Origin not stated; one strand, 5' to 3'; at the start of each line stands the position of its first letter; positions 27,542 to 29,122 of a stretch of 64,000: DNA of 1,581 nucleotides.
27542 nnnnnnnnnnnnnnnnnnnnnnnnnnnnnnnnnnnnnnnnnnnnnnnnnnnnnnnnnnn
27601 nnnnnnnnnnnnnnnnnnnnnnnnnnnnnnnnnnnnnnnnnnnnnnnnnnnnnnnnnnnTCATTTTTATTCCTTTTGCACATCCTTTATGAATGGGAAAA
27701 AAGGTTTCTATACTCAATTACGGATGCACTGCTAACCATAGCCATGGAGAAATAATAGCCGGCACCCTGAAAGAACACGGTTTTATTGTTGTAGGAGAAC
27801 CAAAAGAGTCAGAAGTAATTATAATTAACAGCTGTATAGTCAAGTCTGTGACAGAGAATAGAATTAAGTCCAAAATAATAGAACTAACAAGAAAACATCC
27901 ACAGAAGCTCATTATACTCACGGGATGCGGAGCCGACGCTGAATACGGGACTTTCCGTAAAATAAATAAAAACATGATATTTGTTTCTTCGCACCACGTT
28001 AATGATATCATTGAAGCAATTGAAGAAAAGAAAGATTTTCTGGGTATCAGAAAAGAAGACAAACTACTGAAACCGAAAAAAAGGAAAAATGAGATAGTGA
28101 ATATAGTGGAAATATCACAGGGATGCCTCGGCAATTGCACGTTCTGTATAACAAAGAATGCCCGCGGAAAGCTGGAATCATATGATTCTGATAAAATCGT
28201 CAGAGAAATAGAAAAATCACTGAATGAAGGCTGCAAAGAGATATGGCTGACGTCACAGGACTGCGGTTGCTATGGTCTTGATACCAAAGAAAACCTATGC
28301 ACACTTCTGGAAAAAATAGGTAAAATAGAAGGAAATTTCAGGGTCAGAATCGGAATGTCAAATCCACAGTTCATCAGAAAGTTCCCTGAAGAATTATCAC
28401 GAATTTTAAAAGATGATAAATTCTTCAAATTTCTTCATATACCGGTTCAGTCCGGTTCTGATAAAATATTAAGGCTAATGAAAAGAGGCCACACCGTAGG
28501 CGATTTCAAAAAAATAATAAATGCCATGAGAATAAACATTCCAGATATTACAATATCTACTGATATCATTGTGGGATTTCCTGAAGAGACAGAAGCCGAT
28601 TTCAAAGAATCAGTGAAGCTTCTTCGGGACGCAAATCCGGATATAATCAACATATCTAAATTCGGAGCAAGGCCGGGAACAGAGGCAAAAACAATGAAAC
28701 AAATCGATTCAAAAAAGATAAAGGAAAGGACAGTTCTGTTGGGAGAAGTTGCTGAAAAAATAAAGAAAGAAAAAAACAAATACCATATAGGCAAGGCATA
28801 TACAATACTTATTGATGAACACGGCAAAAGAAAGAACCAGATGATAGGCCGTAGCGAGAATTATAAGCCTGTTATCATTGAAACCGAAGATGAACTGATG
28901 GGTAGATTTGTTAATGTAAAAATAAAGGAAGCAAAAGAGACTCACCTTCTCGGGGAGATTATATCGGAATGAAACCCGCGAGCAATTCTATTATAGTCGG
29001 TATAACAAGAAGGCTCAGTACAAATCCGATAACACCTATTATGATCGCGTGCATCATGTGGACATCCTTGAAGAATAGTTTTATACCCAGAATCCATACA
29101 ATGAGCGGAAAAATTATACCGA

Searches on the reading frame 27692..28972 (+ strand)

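Call 32: search_protein_families(library=pfam, proteins=[window:27692-28972:+], max_evalue=0.001)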
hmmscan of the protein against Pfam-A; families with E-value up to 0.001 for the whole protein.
window:27692-28972:+ (426 aa): 4 families
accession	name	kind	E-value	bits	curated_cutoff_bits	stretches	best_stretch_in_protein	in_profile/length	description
PF04055.27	Radical_SAM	-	3.2e-23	83.1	29.5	1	139-311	1-166/166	Radical SAM superfamily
PF00919.26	UPF0004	-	1.7e-18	66.9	27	1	4-94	1-92/98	Uncharacterized protein family UPF0004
PF01938.26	TRAM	-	6.7e-12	45.5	21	1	366-424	4-61/61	TRAM domain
PF18693.7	TRAM_2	-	5.7e-08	33.3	27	1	366-424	1-63/63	TRAM domain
